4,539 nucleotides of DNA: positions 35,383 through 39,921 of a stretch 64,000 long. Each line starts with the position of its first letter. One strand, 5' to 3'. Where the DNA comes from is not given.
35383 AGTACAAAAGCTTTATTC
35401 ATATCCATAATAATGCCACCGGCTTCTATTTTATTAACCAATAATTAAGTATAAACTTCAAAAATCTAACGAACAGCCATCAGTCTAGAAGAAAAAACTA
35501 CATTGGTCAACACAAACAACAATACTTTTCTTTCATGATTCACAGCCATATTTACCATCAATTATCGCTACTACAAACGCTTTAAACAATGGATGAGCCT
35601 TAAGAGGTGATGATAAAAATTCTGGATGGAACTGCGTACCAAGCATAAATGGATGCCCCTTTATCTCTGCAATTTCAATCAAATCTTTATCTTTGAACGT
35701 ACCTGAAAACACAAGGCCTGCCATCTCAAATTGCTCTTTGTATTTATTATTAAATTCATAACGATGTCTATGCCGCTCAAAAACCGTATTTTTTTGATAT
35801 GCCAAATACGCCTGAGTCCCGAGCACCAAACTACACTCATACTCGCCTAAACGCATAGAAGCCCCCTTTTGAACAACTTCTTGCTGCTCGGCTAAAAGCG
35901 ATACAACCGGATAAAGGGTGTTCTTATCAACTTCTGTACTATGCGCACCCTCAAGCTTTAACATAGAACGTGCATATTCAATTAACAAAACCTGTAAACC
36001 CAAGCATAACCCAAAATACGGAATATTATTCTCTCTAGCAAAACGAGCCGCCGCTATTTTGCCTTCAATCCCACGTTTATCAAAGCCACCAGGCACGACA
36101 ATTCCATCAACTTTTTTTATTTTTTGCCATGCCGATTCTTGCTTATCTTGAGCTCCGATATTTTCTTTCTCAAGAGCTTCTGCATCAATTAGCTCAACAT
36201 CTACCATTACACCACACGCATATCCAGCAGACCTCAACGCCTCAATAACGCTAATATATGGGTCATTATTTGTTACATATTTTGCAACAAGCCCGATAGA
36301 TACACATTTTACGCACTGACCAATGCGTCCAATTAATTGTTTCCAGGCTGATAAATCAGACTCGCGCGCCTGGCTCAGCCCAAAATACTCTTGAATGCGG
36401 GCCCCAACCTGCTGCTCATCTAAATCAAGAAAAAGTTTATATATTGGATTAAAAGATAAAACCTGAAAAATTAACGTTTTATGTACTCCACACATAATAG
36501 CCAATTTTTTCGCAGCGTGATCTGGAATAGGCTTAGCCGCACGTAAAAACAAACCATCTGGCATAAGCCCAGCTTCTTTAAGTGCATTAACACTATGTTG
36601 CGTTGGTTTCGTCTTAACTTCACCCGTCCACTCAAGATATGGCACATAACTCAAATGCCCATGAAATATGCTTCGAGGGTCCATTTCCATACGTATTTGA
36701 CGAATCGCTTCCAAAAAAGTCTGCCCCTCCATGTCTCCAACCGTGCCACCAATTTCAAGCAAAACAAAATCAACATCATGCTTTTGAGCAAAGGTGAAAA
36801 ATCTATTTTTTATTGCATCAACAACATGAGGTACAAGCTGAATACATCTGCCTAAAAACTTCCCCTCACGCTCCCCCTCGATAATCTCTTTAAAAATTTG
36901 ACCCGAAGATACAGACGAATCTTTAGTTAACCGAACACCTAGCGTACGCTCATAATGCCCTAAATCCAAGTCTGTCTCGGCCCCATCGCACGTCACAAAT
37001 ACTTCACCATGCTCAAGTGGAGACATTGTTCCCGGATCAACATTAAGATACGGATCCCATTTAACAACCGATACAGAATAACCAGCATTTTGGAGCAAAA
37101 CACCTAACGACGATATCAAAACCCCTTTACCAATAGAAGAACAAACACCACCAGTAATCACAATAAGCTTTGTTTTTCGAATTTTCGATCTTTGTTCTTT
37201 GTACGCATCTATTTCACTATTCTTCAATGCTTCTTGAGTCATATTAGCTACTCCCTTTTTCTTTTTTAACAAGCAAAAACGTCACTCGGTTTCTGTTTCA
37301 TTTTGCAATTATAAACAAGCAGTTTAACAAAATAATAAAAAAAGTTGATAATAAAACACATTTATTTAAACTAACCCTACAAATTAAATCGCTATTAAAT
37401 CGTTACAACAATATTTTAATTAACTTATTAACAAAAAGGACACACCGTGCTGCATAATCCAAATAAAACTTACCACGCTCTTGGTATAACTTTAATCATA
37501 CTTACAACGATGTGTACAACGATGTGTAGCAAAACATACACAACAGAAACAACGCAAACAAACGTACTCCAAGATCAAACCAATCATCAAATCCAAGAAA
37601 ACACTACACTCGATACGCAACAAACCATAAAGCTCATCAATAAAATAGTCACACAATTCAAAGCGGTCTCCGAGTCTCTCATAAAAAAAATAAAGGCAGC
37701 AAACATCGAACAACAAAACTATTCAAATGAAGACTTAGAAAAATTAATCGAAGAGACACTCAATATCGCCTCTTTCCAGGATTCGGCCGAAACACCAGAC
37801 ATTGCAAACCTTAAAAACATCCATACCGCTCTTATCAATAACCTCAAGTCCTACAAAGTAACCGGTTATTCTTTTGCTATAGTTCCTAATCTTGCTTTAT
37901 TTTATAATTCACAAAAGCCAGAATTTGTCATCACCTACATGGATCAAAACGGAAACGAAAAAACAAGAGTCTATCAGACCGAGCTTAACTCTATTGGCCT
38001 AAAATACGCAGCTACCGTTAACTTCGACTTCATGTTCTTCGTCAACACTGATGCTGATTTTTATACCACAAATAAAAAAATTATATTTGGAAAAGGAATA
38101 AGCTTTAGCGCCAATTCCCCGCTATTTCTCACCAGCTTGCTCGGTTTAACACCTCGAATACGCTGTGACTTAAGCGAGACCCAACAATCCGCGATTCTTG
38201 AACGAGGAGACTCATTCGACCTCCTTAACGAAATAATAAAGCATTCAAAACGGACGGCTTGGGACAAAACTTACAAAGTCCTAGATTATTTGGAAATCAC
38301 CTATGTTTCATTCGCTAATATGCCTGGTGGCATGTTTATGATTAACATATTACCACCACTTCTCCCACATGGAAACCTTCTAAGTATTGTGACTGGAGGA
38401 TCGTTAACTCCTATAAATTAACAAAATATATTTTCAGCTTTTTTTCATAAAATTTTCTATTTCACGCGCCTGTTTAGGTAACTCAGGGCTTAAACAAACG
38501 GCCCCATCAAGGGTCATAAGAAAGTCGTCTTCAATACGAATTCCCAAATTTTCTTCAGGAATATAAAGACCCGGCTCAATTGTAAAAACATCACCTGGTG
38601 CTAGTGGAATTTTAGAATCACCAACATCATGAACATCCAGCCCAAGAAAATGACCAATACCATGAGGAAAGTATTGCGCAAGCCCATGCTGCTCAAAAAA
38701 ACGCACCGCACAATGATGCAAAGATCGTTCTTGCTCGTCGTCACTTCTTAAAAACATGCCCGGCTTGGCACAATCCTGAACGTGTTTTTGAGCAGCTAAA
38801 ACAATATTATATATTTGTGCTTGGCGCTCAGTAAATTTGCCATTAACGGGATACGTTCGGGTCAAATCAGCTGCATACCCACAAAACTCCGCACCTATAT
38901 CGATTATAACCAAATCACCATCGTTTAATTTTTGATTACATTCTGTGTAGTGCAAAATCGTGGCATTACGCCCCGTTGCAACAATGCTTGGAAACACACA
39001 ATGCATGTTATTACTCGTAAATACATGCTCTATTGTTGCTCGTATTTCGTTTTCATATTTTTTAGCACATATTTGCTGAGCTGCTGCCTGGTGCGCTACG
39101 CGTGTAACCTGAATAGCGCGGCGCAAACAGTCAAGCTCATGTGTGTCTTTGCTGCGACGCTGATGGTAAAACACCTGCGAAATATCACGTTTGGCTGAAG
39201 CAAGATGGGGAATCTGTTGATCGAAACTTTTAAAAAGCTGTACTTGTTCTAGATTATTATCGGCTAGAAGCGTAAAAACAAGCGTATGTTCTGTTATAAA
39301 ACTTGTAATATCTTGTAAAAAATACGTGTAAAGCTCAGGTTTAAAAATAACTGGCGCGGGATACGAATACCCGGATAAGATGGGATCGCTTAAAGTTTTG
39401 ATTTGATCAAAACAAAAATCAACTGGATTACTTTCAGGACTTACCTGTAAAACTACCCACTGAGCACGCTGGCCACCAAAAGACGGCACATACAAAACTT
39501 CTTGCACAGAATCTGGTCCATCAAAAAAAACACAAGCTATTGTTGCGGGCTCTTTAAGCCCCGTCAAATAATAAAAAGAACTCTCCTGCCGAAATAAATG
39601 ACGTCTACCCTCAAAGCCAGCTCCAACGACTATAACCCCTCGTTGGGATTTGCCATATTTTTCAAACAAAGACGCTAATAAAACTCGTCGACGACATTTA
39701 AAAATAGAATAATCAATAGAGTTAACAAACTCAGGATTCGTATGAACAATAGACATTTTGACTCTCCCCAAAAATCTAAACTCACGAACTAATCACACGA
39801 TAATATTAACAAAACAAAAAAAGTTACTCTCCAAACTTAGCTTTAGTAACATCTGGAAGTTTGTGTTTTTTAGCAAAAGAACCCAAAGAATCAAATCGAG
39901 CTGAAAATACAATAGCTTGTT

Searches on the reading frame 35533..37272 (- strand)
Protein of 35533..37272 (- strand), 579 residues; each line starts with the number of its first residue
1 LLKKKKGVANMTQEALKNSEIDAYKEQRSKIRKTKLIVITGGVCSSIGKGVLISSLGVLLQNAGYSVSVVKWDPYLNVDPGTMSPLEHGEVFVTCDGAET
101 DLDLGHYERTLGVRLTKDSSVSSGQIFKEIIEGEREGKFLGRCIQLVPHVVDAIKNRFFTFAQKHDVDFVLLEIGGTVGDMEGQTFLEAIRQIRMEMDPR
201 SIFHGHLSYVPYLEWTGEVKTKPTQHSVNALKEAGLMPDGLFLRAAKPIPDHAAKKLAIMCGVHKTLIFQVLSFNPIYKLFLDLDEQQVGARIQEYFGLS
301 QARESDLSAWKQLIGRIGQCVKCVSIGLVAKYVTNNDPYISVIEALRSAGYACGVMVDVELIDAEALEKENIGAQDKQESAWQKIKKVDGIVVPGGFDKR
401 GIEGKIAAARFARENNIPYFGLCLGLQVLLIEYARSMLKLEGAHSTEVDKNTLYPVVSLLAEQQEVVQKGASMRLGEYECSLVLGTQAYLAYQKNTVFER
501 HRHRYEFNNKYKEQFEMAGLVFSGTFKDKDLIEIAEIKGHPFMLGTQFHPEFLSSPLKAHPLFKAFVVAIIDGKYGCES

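Call 90: search_protein_families(library=pfam, proteins=[window:35533-37272:-], max_evalue=0.001)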
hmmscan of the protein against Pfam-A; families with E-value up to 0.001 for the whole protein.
window:35533-37272:- (579 aa): 3 families
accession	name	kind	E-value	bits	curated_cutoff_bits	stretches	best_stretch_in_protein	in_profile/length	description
PF06418.20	CTP_synth_N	-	2.3e-101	339.1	26.1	1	35-298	1-264/265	CTP synthase N-terminus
PF00117.34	GATase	-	5.1e-35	121.3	22.8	1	337-567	4-188/190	Glutamine amidotransferase class-I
PF07722.19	Peptidase_C26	-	2.4e-05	24.7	20.5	0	408-551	97-219/219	Peptidase C26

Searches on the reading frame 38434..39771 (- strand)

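Call 90: search_protein_families(library=pfam, proteins=[window:38434-39771:-], max_evalue=0.001)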
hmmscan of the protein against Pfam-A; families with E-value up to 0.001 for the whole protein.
window:38434-39771:- (445 aa): 2 families
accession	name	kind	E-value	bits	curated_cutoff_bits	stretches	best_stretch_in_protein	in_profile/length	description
PF00557.29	Peptidase_M24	-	3.4e-55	187.5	23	1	215-420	2-207/208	Metallopeptidase family M24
PF05195.22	AMP_N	-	1.3e-10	41.5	24.6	1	27-128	4-104/121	Aminopeptidase P, N-terminal domain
